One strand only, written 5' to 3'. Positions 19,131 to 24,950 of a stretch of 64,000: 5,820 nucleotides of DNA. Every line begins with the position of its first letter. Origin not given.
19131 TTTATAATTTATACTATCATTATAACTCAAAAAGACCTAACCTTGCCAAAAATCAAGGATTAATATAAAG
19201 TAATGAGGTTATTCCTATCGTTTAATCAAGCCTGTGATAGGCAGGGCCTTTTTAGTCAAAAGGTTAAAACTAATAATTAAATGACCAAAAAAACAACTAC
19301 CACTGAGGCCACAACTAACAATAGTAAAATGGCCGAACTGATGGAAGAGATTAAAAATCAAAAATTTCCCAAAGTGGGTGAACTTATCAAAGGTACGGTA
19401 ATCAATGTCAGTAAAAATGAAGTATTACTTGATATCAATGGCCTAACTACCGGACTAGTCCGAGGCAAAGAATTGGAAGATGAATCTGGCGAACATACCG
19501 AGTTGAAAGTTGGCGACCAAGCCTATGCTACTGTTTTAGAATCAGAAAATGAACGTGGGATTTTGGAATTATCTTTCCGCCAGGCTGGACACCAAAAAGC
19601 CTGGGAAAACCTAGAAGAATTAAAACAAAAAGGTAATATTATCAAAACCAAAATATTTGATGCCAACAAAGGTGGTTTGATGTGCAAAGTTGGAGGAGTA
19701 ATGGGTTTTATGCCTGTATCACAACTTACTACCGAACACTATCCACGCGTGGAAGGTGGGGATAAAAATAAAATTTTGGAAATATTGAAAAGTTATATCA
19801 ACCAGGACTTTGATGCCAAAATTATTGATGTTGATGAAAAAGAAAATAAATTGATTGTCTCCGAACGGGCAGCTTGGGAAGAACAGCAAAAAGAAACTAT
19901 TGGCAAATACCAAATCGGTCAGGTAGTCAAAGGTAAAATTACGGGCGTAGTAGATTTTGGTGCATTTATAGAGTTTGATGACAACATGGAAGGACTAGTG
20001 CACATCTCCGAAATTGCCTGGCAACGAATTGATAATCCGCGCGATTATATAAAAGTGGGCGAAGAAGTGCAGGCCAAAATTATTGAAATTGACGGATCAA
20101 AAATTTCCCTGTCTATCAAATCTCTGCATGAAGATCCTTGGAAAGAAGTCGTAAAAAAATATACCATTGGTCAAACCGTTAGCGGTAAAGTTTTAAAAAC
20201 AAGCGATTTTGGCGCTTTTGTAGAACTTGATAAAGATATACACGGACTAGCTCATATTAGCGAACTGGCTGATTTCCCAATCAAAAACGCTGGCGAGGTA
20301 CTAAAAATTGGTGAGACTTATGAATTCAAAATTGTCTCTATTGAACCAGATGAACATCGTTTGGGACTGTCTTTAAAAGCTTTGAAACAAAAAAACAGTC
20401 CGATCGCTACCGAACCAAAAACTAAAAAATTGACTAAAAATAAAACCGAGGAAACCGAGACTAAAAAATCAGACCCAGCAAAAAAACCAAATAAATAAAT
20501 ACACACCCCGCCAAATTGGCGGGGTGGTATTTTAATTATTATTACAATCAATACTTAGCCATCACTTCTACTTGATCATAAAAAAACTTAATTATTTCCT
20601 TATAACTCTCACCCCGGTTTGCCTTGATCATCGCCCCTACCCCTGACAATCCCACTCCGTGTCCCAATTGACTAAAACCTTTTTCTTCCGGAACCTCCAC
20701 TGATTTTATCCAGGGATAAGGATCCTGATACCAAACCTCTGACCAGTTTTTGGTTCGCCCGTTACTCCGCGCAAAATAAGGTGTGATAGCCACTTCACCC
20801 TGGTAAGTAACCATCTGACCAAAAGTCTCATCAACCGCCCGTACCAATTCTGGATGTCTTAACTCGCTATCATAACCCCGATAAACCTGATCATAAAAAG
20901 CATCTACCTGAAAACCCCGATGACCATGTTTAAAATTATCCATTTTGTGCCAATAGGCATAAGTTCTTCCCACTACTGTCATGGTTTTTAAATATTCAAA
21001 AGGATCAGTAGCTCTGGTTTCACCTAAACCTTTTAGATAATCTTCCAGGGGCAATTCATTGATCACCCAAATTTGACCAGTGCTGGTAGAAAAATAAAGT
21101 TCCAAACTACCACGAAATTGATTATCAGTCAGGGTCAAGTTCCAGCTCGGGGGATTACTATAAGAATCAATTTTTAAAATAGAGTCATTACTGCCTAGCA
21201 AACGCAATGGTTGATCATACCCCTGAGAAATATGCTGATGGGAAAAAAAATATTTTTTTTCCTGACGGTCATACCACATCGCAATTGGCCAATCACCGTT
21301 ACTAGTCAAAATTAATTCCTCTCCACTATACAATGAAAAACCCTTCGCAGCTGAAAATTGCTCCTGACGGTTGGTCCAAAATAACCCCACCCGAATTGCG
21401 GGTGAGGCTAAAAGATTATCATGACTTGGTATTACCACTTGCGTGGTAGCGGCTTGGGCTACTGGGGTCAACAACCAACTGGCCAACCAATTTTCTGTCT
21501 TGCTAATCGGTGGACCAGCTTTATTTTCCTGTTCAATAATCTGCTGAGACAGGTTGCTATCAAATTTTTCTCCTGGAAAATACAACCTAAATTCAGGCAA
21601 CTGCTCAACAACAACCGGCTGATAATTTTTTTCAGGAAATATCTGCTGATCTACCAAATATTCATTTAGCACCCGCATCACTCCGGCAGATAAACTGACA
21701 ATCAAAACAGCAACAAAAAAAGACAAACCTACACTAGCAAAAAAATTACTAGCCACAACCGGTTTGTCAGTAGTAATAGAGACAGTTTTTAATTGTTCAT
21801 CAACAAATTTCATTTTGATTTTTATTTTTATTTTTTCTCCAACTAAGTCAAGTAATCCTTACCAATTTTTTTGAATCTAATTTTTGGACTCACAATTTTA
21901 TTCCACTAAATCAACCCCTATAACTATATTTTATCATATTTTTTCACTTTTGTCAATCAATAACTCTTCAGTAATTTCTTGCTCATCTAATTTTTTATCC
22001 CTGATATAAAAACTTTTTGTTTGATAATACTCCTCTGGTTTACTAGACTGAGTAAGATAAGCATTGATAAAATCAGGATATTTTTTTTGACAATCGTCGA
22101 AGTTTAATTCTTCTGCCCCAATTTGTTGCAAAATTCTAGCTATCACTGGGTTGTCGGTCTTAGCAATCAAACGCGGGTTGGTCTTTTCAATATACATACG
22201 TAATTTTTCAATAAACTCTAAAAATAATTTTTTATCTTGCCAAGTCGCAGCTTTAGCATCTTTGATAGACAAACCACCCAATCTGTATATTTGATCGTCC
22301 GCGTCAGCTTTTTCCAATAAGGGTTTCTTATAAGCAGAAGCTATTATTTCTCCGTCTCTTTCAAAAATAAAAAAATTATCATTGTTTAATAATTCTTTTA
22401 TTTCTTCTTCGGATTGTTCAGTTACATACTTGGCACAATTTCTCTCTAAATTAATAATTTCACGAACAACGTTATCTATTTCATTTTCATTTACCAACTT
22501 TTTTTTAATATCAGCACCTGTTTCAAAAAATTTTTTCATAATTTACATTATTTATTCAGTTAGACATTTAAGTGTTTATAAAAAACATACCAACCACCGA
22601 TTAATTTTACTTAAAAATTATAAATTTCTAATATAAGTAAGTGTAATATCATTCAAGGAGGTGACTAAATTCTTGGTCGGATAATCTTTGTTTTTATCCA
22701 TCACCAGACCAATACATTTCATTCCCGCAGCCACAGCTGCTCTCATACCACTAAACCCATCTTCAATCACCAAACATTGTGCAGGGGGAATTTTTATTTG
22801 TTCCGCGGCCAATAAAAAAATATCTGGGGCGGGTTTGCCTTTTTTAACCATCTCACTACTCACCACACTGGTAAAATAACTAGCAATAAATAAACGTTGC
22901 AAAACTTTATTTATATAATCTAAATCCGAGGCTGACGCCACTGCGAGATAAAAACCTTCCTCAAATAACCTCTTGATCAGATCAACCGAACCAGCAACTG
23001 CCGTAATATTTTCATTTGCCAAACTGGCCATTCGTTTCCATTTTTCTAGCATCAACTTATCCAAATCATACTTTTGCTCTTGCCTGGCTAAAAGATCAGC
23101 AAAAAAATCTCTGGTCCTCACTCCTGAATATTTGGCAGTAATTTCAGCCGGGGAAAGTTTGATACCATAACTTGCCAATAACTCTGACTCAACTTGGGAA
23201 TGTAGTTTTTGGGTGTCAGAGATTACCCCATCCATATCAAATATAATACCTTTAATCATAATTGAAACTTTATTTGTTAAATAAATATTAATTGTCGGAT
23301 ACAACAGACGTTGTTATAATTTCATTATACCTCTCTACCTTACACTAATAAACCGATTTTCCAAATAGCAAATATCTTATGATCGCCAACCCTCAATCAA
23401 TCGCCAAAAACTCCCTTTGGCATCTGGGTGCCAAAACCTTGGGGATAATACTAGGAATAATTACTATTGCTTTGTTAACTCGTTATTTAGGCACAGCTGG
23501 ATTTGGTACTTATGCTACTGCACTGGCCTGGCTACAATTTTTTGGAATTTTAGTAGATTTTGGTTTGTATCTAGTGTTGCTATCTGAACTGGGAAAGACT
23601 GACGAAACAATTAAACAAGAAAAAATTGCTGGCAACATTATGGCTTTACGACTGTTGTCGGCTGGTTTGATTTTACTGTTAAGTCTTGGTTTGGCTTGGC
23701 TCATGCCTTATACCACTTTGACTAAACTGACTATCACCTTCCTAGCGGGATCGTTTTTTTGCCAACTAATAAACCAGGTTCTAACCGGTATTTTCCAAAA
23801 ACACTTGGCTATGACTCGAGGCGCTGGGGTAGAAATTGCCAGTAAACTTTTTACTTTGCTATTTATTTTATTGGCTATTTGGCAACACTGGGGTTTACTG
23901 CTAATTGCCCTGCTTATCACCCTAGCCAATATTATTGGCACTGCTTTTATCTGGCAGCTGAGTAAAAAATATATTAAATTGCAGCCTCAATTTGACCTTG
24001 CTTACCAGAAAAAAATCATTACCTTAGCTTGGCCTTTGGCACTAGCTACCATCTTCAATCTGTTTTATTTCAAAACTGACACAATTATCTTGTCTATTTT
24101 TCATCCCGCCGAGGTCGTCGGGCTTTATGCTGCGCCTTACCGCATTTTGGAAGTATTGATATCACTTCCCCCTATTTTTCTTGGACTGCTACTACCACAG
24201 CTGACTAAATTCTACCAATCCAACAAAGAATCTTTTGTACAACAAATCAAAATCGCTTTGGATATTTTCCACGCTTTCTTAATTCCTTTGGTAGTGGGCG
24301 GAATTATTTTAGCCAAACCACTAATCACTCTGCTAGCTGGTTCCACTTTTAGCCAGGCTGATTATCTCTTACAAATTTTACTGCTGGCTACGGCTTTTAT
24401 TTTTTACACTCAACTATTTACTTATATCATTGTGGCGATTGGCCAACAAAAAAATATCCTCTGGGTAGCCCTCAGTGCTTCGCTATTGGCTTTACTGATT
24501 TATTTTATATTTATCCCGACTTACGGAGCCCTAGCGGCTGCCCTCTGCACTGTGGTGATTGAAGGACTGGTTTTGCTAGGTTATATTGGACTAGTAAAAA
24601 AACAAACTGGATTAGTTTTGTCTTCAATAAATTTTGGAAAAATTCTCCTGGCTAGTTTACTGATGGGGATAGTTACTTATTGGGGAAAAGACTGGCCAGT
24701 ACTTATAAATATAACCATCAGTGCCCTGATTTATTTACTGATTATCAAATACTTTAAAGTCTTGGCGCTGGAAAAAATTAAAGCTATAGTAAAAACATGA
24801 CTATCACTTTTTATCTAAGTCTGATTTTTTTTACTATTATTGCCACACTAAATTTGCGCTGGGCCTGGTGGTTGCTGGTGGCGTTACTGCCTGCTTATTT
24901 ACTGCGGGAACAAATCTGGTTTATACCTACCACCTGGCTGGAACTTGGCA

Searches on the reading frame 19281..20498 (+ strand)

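Call 9: search_protein_families(library=pfam, proteins=[window:19281-20498:+], max_evalue=0.001)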
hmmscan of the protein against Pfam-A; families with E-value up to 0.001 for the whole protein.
window:19281-20498:+ (405 aa): 6 families
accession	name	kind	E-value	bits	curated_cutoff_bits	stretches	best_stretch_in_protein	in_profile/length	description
PF00575.29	S1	-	6.2e-53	177.5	22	4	209-280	1-74/74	S1 RNA binding domain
PF23459.1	S1_RRP5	-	6.9e-12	46.2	27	0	296-365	3-72/72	RRP5 S1 domain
PF21710.3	Spt6_S1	-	2.9e-09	37.5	27.5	0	206-279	10-84/91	Spt6, S1/OB domain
PF13509.12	S1_2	-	8e-07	29.5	21.8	0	212-246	1-35/61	S1 domain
PF21543.3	CvfB_2nd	-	1.8e-06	28.2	27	0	226-280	27-75/76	Virulence regulatory factor CvfB, second domain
PF02599.21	CsrA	-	0.00041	20.7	27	0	254-280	9-35/53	Global regulator protein family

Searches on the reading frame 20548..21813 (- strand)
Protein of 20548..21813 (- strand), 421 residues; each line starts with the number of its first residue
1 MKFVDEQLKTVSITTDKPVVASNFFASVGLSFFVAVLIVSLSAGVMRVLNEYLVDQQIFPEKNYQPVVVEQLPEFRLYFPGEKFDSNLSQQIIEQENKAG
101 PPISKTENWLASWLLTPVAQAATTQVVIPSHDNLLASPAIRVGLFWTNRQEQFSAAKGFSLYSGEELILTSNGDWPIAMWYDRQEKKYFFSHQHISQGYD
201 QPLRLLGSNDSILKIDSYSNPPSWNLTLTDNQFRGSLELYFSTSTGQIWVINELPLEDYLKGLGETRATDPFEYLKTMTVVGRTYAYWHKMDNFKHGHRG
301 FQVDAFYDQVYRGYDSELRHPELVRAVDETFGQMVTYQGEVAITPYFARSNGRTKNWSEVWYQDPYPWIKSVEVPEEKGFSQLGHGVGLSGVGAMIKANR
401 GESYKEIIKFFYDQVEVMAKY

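Call 10: search_protein_families(library=pfam, proteins=[window:20548-21813:-], max_evalue=0.001)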
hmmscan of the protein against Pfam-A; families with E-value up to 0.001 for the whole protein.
window:20548-21813:- (421 aa): 1 family
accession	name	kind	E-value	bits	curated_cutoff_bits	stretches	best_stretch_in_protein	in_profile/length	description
PF08486.15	SpoIID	-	2.3e-13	51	23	1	246-337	3-97/97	Stage II sporulation protein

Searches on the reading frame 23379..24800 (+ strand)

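Call 10: search_protein_families(library=pfam, proteins=[window:23379-24800:+], max_evalue=0.001)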
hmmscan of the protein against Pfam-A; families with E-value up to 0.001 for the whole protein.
window:23379-24800:+ (473 aa): 2 families
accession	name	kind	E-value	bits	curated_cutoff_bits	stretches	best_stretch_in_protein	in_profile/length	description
PF01943.22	Polysacc_synt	-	4.4e-31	108.8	28.2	1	9-263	2-257/274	Polysaccharide biosynthesis protein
PF13440.11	Polysacc_synt_3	-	4.7e-18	65.9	23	1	32-326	1-290/293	Polysaccharide biosynthesis protein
